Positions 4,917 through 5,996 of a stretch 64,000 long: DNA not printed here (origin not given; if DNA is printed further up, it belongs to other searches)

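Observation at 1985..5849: Candidate RNA end-healing operon: 2H cyclic phosphodiesterase fusion + CysQ-type 3'-phosphatase + PNK-like 5'-kinase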

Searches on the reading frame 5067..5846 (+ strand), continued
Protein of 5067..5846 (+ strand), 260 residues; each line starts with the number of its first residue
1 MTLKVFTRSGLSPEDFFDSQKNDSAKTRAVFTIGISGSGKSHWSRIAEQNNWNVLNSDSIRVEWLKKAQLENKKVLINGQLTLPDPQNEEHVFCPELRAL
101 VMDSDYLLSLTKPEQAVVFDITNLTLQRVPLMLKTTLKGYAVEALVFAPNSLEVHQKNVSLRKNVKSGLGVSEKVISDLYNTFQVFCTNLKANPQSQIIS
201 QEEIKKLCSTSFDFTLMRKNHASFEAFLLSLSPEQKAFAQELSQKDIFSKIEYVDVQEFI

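Call 72: search_protein_families(library=pfam, proteins=[L022:9001-9624:+, L023:3182-3772:+, L021:11296-13563:+, L022:4802-7156:+, L023:4978-7161:+, L021:13645-15081:+, L023:1706-3178:+, L024:8096-10810:-, L024:7050-8111:-, L025:3941-4867:-], max_evalue=0.01)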
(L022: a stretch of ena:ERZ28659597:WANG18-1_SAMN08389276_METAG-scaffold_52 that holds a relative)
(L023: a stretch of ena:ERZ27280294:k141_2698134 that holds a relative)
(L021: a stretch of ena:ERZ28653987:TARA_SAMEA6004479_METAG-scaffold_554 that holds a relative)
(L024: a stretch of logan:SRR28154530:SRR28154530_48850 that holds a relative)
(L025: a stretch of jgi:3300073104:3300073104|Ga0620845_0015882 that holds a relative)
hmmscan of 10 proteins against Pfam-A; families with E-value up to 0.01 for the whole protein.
L022:9001-9624:+ (208 aa): 2 families
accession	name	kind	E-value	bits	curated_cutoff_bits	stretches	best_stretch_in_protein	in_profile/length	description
PF22547.2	2H-SAK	-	3e-28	99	27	1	51-188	2-124/124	Swiss Army Knife, 2H phosphoesterase domain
PF13563.12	2_5_RNA_ligase2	-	1.6e-05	25.4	27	1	62-186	6-119/152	2'-5' RNA ligase superfamily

L023:3182-3772:+ (197 aa): 3 families
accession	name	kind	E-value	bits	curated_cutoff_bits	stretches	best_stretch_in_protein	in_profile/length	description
PF22547.2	2H-SAK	-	4.6e-16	59.6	27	1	69-177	31-124/124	Swiss Army Knife, 2H phosphoesterase domain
PF13563.12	2_5_RNA_ligase2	-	2.1e-06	28.3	27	1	67-178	19-122/152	2'-5' RNA ligase superfamily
PF02834.22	LigT_PEase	-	3.2e-05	24.5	23.3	0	140-172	10-42/87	LigT like Phosphoesterase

L021:11296-13563:+ (756 aa): 1 family
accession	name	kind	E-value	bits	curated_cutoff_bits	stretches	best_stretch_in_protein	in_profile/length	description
PF02834.22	LigT_PEase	-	8.3e-07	29.6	23.3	1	566-623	2-61/87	LigT like Phosphoesterase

L022:4802-7156:+ (785 aa): 1 family
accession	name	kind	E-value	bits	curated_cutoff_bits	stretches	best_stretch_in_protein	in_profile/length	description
PF02834.22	LigT_PEase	-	0.00037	21.1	23.3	0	599-652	17-76/87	LigT like Phosphoesterase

L023:4978-7161:+ (728 aa): 2 families
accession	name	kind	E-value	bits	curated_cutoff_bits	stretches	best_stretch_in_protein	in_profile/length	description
PF02834.22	LigT_PEase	-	1.4e-05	25.6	23.3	1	535-605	1-73/87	LigT like Phosphoesterase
PF13563.12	2_5_RNA_ligase2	-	0.0042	17.6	27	1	549-666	9-117/152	2'-5' RNA ligase superfamily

L021:13645-15081:+ (479 aa): 0 families

L023:1706-3178:+ (491 aa): 0 families

L024:8096-10810:- (904 aa): 0 families

L024:7050-8111:- (353 aa): 0 families

L025:3941-4867:- (308 aa): 2 families
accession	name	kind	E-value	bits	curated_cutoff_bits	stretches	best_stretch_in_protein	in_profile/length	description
PF03372.29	Exo_endo_phos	-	1.2e-07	32.2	24.5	1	5-296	1-225/225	Endonuclease/Exonuclease/phosphatase family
PF22669.2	Exo_endo_phos2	-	5.9e-07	29.8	27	1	40-206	21-179/288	Endonuclease/Exonuclease/phosphatase family 2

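Call 91: search_protein_families(library=padloc, proteins=[window:5067-5846:+, L011:5166-6455:+], max_evalue=0.01)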
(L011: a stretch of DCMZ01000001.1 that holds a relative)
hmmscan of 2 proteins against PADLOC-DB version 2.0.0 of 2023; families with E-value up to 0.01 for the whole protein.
window:5067-5846:+ (260 aa): 0 families

L011:5166-6455:+ (430 aa): 0 families

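Call 96: find_encoding_contigs(protein=P0043, flank=6000, max_places=2)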
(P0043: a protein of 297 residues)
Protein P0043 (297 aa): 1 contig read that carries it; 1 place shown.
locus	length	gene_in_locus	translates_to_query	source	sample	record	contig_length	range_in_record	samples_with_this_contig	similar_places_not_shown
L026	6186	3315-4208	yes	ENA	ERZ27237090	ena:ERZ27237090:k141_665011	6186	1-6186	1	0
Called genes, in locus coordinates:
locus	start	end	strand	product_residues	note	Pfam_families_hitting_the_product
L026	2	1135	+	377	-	?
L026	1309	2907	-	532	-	PF14903:WG_beta_rep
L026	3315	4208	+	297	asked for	PF13671:AAA_33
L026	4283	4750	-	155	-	PF02481:DNA_processg_A (faint), PF12694:cpYpsA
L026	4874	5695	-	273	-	PF03009:GDPD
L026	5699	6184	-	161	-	?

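Call 97: find_encoding_contigs(protein=P0026, flank=8000, max_places=1)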
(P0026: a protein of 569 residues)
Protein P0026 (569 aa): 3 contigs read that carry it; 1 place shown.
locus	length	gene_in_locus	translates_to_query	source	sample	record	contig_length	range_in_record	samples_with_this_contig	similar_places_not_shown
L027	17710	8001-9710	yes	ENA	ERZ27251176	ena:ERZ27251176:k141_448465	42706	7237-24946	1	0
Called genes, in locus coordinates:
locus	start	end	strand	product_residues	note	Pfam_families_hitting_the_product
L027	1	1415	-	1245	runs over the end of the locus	PF02574:S-methyl_trans, PF00809:Pterin_bind, PF02607:B12-binding_2, PF02310:B12-binding, PF02965:Met_synt_B12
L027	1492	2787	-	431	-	PF08486:SpoIID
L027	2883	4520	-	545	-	-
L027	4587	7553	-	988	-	PF13374:TPR_10 (faint), PF03704:BTAD (weak), PF13191:AAA_16 (weak), PF13401:AAA_22 (weak), PF25872:HTH_77, PF13424:TPR_12, PF17874:TPR_MalT, PF13424:TPR_12, +4 more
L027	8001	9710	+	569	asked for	PF00459:Inositol_P, PF13671:AAA_33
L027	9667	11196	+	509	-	PF00224:PK, PF03328:HpcH_HpaI (weak), PF02887:PK_C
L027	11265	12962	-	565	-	PF02770:Acyl-CoA_dh_M (weak), PF00441:Acyl-CoA_dh_1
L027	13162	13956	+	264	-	-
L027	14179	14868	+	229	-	-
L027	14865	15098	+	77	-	-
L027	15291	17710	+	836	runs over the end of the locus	PF16158:N_BRCA1_IG (weak), PF03160:Calx-beta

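Call 99: search_dna_similar(query=window:5067-5846:+, collection=phages, mode=protein, max_evalue=0.001, max_rows=12)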
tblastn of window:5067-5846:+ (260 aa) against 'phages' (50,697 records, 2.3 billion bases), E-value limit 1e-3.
No match.
